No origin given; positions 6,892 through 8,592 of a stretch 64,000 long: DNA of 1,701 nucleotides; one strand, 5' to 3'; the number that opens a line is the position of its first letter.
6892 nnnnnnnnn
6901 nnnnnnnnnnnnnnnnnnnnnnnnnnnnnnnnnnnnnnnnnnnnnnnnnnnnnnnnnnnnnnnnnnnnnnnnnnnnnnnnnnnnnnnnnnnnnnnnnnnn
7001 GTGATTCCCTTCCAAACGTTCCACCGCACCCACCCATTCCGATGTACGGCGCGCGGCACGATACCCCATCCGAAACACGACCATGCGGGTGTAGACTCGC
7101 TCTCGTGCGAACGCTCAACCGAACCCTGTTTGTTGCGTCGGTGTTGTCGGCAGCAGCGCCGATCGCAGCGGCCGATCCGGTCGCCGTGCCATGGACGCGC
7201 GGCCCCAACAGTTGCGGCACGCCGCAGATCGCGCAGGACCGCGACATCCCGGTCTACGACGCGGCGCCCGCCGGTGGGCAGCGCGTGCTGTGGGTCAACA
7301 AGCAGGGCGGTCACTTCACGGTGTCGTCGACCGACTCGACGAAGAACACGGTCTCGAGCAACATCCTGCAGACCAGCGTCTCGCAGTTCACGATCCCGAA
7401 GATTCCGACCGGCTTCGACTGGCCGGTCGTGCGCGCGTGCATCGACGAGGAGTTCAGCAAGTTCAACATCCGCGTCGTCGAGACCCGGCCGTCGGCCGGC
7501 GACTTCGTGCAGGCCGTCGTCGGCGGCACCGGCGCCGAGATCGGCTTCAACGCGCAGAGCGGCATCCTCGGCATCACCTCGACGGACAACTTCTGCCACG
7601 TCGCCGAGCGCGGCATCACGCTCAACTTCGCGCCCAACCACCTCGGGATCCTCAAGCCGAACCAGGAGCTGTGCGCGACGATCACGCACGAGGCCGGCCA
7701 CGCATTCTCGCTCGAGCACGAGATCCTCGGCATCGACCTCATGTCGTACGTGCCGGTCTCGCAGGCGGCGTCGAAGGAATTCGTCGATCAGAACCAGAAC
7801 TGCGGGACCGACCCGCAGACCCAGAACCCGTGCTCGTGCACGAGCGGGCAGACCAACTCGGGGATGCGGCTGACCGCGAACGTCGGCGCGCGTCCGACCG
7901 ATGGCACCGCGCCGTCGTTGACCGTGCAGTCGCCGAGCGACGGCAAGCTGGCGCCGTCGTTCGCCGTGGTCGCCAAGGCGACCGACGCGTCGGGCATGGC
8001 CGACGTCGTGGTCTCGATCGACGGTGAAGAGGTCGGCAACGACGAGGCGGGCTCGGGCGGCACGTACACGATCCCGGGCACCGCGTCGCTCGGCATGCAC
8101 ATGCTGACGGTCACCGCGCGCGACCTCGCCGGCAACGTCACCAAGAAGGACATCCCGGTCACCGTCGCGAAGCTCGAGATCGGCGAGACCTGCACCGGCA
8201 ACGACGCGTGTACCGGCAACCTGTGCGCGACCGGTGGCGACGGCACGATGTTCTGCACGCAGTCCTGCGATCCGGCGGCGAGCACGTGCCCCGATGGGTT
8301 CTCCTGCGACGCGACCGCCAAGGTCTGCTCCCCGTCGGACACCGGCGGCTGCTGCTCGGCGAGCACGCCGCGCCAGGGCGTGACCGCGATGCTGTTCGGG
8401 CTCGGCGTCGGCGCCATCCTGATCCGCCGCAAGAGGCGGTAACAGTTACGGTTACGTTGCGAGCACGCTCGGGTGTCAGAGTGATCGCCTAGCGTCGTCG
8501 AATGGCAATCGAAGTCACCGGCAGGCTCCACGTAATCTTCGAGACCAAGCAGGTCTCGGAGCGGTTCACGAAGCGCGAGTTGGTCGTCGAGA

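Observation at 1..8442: Protease-trapping A2M/PBP1C pair lies back-to-back with a MYXO-CTERM-sorted secreted metalloprotease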

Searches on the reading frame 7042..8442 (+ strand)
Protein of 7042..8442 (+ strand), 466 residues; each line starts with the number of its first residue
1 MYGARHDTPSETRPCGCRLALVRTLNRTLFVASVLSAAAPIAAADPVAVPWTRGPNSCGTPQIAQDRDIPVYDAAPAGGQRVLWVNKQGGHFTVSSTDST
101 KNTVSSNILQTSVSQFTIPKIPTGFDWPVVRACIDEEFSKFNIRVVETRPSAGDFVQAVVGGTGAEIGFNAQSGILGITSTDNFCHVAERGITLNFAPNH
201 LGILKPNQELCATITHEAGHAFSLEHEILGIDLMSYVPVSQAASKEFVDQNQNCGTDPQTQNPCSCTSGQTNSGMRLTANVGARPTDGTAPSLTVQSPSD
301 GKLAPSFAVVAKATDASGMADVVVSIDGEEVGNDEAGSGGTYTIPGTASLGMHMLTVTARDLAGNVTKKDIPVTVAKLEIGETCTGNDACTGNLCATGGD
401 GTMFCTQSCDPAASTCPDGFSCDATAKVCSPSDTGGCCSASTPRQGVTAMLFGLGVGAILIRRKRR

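Call 7: search_protein_families(library=ncbifam, proteins=[window:7042-8442:+], max_evalue=1)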
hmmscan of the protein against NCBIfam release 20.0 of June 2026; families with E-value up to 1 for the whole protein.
window:7042-8442:+ (466 aa): 4 families
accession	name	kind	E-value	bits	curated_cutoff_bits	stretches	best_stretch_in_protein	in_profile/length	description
NF007125.0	PRK09566.1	equivalog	6.6e-05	21.5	594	1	17-65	403-449/513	ferredoxin--nitrite reductase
NF012211.1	tand_rpt_95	domain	0.022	14.7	90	1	308-377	14-86/98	tandem-95 repeat protein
NF033510.3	Ca_tandemer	repeat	0.069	13.5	50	1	319-366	38-95/96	Ca2+-stabilized repeat-containing adhesin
NF047446.1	barrel_OmpL47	domain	0.26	11.8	40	1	312-369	10-61/68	OmpL47-type beta-barrel domain-containing protein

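Call 8: search_protein_families(library=pfam, proteins=[window:7042-8442:+], max_evalue=1)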
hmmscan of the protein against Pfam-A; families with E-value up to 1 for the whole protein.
window:7042-8442:+ (466 aa): 7 families
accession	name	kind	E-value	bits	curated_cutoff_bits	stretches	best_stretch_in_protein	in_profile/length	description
PF17957.7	Big_7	-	1.6e-06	29.1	24.1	1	291-357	1-70/70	Bacterial Ig domain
PF19077.6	Big_13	-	2e-05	25.5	27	1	305-375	29-100/102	Bacterial Ig-like domain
PF09136.16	Glucodextran_B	-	0.0042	17.4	27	1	291-375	1-81/83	Glucodextranase, domain B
PF07483.16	W_rich_C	-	0.0075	16.7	26.2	1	78-114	48-86/105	Tryptophan-rich Synechocystis species C-terminal domain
PF12044.14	Metallopep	-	0.046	12.7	27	1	215-287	319-392/427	Putative peptidase family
PF13582.12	Reprolysin_3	-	0.054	14.5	22.4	1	173-226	75-122/123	Metallo-peptidase family M12B Reprolysin-like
PF10462.15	Peptidase_M66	-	0.25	10.7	20.6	1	202-236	184-222/306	Peptidase M66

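Call 14: find_homologous_proteins(query=window:7105-8442:+)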
Query window:7105-8442:+ (445 aa): 31 proteins with E <= 0.001 among 8000 candidates.
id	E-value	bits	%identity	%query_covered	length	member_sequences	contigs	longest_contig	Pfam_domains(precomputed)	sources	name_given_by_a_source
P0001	3.5e-297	1003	100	100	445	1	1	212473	PF17957.8,PF19077.7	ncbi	-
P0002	5.0e-229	779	81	96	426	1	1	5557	PF17957.8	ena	-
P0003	4.8e-170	584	63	95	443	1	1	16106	PF17957.8,PF19077.7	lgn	-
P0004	6.0e-147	508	57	92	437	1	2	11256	PF17957.8,PF09136.17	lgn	-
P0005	3.6e-125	437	50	99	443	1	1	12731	PF17957.8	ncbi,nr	ncbi:MAG: Ig-like domain-containing protein [Proteobacteria bacterium]|nr:Ig-like domain-containing 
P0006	1.1e-120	422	48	94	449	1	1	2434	PF13582.13,PF17957.8,PF09136.17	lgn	-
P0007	4.8e-120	420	49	100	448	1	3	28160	PF17957.8,PF09136.17,PF19077.7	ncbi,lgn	-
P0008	3.2e-118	414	49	99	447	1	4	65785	PF17957.8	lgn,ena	-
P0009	1.3e-117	412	49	100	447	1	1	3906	PF17957.8,PF09136.17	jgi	-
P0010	2.8e-117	410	49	98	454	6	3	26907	PF17957.8,PF09136.17,PF19077.7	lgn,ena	-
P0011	1.9e-115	404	47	99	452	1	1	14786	PF09136.17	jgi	-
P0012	6.9e-111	389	47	99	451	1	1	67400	PF17957.8,PF19077.7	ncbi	ncbi:MAG: Ig-like domain-containing protein [Kofleriaceae bacterium]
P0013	6.8e-110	386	47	99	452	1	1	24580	PF17957.8,PF19077.7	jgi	jgi:MYXO-CTERM domain-containing protein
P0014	1.4e-108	382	47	99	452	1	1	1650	PF17957.8,PF19077.7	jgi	jgi:MYXO-CTERM domain-containing protein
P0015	8.4e-106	373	46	99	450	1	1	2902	PF17957.8,PF09136.17,PF19077.7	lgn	-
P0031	6.2e-4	37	40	22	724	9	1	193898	PF17957.8,PF05548.18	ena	-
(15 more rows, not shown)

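Call 16: find_related_loci(query=A1, collection=genome_contigs, flank=10000)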
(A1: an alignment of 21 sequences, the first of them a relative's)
Query A1 (445 aa) in genome_contigs; peptide patterns used: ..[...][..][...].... (x = any residue, [..] = any of these).
426 stretches matched a pattern; 44 encode a relative of the query (tblastn E <= 1e-3); 44 distinct loci.
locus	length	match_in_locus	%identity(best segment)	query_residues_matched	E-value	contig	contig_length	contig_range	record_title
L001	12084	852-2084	51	34-439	5e-124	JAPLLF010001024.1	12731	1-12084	MAG: Proteobacteria bacterium isolate LacPavin_0920_WC57_MAG_70_8 LacPavin_0920_WC57_scaffold_511316, whole genome shotg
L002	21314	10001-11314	49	1-435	2e-119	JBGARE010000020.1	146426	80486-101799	MAG: Kofleriaceae bacterium isolate MAG_AAO_AS.67 AAOAS-67_NODE_20_length_146426_cov_6.328045, whole genome shotgun sequ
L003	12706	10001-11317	48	6-439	6e-117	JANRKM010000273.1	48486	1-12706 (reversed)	MAG: Kofleriaceae bacterium isolate bins.76 k141_2789718, whole genome shotgun sequence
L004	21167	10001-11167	49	30-420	4e-115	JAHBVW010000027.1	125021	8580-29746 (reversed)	MAG: Deltaproteobacteria bacterium isolate ACE_MYX2 MYX2_27, whole genome shotgun sequence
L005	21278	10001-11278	46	32-445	5e-112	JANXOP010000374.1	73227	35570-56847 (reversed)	MAG: Kofleriaceae bacterium isolate GL140_1_concoct_276 GL140_1_k141_2188894, whole genome shotgun sequence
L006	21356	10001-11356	44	6-445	6e-112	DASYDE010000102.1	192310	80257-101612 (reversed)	MAG TPA_asm: Kofleriaceae bacterium isolate SMAG_U4951 k141_826688, whole genome shotgun sequence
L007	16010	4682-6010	45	8-440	3e-110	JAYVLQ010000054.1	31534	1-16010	MAG: Kofleriaceae bacterium isolate GL54_UP_metabinner_5 GL54_UP_metabinner_5_53, whole genome shotgun sequence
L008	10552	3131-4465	50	1-445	7e-110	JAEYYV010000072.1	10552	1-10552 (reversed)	MAG: Proteobacteria bacterium isolate OH_CBlB_67 k127_3115050, whole genome shotgun sequence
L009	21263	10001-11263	46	32-440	1e-109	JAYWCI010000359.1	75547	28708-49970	MAG: Kofleriaceae bacterium isolate GL94_UP_concoct_149 GL94_UP_concoct_149_358, whole genome shotgun sequence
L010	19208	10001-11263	46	30-439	3e-107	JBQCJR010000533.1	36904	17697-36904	MAG: Kofleriaceae bacterium isolate bin995 k127_6076120, whole genome shotgun sequence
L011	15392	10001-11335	44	4-445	6e-107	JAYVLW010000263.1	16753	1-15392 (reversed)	MAG: Myxococcales bacterium isolate GL56_Down_metabat_34 GL56_Down_metabat_34_262, whole genome shotgun sequence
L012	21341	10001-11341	44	2-445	1e-106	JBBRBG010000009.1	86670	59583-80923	MAG: Haliangiales bacterium isolate Co_metawrap_2332 Cmw_2332_k141_23815384_length_86670_cov_10.9991, whole genome shotg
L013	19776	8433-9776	47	1-445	6e-106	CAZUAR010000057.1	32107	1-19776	MAG TPA_asm: uncultured Kofleriaceae bacterium isolate binchicken_co242_106 genome assembly, contig: NODE_2369_length_32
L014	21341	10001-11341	45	8-440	9e-113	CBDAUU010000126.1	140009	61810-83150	MAG: Kofleriaceae bacterium isolate ffba1ace-c5ca-4b13-bc8a-5e7048f45719 genome assembly, contig: contig_126, whole geno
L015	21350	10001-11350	47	6-445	3e-106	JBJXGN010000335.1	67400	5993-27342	MAG: Kofleriaceae bacterium isolate F1F2.bin.256 k127_7070871, whole genome shotgun sequence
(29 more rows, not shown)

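Call 19: find_encoding_contigs(protein=P0001, flank=10000, max_places=3)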
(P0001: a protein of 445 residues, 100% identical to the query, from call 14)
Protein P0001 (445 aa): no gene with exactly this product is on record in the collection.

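Call 20: find_encoding_contigs(protein=P0002, flank=10000, max_places=3)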
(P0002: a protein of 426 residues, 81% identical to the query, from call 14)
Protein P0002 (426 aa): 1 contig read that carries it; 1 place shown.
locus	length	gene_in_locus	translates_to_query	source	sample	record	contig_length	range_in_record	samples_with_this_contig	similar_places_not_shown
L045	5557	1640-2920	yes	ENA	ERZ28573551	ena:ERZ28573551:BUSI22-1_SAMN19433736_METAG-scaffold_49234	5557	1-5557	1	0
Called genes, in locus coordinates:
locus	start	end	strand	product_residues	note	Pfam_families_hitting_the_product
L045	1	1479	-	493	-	?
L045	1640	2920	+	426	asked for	PF17957:Big_7 (faint)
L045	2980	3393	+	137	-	PF11325:DUF3127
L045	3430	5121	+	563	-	PF00106:adh_short, PF08659:KR, PF13561:adh_short_C2, PF00155:Aminotran_1_2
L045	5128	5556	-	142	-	?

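Call 21: find_encoding_contigs(protein=P0003, flank=10000, max_places=3)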
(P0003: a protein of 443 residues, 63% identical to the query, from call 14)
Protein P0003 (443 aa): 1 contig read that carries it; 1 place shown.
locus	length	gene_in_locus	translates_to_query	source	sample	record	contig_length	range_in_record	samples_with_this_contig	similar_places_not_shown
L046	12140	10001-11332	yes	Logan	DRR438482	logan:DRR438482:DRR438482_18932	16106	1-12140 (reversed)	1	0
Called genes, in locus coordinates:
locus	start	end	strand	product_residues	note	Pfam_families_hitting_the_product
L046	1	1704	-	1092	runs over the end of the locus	PF00069:Pkinase, PF07714:PK_Tyr_Ser-Thr, PF03109:ABC1 (weak), PF20703:nSTAND1, PF03781:FGE-sulfatase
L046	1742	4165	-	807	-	PF00912:Transgly, PF00905:Transpeptidase, PF06832:BiPBP_C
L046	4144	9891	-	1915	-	PF11974:bMG3 (weak), PF01835:MG2, PF17972:bMG5, PF07703:A2M_BRD, PF00207:A2M, PF07678:TED_complement (weak), PF17973:bMG10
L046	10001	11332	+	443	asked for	PF19077:Big_13 (weak), PF17957:Big_7 (weak)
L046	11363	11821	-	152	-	PF11325:DUF3127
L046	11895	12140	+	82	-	?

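Call 22: find_encoding_contigs(protein=P0004, flank=10000, max_places=3)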
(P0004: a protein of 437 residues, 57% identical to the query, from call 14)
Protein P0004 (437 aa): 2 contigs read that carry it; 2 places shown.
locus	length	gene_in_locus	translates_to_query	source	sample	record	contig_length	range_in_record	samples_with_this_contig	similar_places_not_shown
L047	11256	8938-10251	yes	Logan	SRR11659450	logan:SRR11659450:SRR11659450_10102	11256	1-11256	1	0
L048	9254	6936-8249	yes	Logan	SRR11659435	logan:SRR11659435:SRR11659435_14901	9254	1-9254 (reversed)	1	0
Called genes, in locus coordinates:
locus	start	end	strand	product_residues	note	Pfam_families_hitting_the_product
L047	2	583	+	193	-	?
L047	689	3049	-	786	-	PF00912:Transgly, PF00905:Transpeptidase, PF06832:BiPBP_C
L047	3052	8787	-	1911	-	PF11974:bMG3 (weak), PF01835:MG2, PF17972:bMG5, PF00207:A2M, PF07678:TED_complement, PF17973:bMG10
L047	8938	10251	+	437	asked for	PF09136:Glucodextran_B (faint), PF17957:Big_7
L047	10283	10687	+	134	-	-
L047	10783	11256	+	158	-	?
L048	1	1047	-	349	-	?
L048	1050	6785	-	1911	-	PF11974:bMG3 (weak), PF01835:MG2, PF17972:bMG5, PF00207:A2M, PF07678:TED_complement, PF17973:bMG10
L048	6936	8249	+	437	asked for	PF09136:Glucodextran_B (faint), PF17957:Big_7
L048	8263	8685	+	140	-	-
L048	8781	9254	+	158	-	?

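Call 34: predict_structure(alignment_id=A1)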
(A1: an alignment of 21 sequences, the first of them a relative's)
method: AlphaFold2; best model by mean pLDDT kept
length: 445 residues; sequences in the alignment: 21
mean_pLDDT: 81.3   pTM: 0.73
mean pLDDT of the five models: 81.3, 80.0, 79.8, 78.1, 70.9
residues with pLDDT >= 90: 202; 70-90: 157; 50-70: 27; < 50: 59
segments of 3 or more residues with pLDDT < 50: 1-31, 414-437, 443-445
pLDDT, mean of each block of 10 residues (from residue 1): 36 38 39 68 57 65 96 95 92 95 93 93 90 94 90 88 86 95 92 95 88 87 88 81 81 88 84 91 92 91 93 89 93 95 92 92 87 87 91 87 88 50 35 46 48
secondary structure, 60 per line:
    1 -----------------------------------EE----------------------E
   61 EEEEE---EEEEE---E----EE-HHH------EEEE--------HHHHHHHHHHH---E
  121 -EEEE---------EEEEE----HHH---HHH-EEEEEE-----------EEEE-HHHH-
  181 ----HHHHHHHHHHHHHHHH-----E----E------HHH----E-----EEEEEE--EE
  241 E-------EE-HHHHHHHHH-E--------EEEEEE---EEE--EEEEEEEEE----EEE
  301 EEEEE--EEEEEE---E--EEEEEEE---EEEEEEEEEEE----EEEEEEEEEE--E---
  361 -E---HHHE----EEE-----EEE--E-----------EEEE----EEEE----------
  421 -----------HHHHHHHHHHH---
elements in order: E60-65 E69-73 E94-97 H106-116 E122-125 E135-139 E154-159 E171-174 H176-179 H185-200 E231-236 E239-241 H252-260 E271-276 E280-282 E285-293 E298-305 E308-313 E320-326 E330-340 E345-354 E374-376 E382-384 E399-402 E407-410 H432-442

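Call 37: fold_search(model_id=the predicted structure, library=pdb)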
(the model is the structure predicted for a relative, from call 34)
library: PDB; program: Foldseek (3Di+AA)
matches with E <= 10: 1952; with E <= 0.001: 38
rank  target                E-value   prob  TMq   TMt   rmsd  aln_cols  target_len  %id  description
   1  3pdd                  1.1e-06  1.00  0.18  0.39   2.4        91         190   22  Structures of Clostridium thermocellum CbhA fibronectin(III)-like modules (released 2011-11-23)
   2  6z2o                  3.7e-06  1.00  0.21  0.26  18.1       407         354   11  Crystal structure of wild type OgpA from Akkermansia muciniphila in P 21 21 21 (released 2020-09-30)
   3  6z2d                  3.9e-06  1.00  0.20  0.25  18.6       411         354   11  Crystal structure of wild type OgpA from Akkermansia muciniphila in P 41 21 2 (released 2020-09-30)
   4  9kvu                  5.6e-06  1.00  0.17  0.71   3.2        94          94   32  Structure of B1 domain in the bifunctional enzyme CelAly (released 2026-03-18)
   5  6z2q_A                5.6e-06  1.00  0.20  0.25  18.1       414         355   11  Crystal structure of wild type OgpA from Akkermansia muciniphila in complex with an O-glycopeptide (GalGalNAc-TS) prod (released 2020-09-30)
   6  6z2p_A                6.3e-06  0.99  0.20  0.24  18.0       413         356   12  Crystal structure of catalytic inactive OgpA from Akkermansia muciniphila in complex with an O-glycopeptide (glycodros (released 2020-09-30)
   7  3pe9_B                7.1e-06  1.00  0.17  0.77   2.3        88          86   19  Structures of Clostridium thermocellum CbhA fibronectin(III)-like modules (released 2011-11-23)
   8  1ug9                  1.2e-05  1.00  0.19  0.09  14.5       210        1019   16  Crystal Structure of Glucodextranase from Arthrobacter globiformis I42 (released 2003-12-09)
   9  6tn6                  2.2e-05  1.00  0.17  0.16  11.0       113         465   15  X-ray structure of the endo-beta-1,4-mannanase from Thermotoga petrophila (released 2020-04-29)
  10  8df2_B                8.9e-05  0.98  0.21  0.24  18.9       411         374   10  The structure of the 'ALT' construct of the Amuc_1438 glycopeptidase (released 2022-08-31)
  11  8dek_B                9.4e-05  0.99  0.22  0.22  18.8       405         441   10  The structure of the glycopeptidase catalytic domain including the linker of Amuc_1438 (released 2022-08-31)
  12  8dek_A                2.1e-04  0.97  0.21  0.21  18.2       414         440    8  The structure of the glycopeptidase catalytic domain including the linker of Amuc_1438 (released 2022-08-31)
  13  8df2_A                2.4e-04  0.96  0.20  0.23  19.0       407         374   10  The structure of the 'ALT' construct of the Amuc_1438 glycopeptidase (released 2022-08-31)
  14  9g4n_A                2.9e-04  0.99  0.17  0.15  14.2       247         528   11  Glycoside Hydrolase Family 157 from Labilibaculum antarcticum (LaGH157) E224A mutant in complex with Laminaritriose an (released 2025-05-21)
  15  8df2_C                3.0e-04  0.96  0.21  0.23  19.1       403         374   10  The structure of the 'ALT' construct of the Amuc_1438 glycopeptidase (released 2022-08-31)
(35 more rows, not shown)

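Call 52: list_cluster_members(proteins=[P0001, P0032, P0003])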
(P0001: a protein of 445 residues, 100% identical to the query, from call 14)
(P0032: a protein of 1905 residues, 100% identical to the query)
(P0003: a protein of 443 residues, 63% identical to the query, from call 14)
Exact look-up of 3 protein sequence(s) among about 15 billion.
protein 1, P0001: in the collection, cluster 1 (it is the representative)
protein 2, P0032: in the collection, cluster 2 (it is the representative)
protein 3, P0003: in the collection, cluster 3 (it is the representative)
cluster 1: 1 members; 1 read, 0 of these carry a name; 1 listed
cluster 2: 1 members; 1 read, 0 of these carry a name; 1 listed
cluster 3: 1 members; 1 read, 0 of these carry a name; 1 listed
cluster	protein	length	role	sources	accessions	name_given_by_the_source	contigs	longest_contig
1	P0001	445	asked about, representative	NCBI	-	-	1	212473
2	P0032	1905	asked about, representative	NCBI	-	-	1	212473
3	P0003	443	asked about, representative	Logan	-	-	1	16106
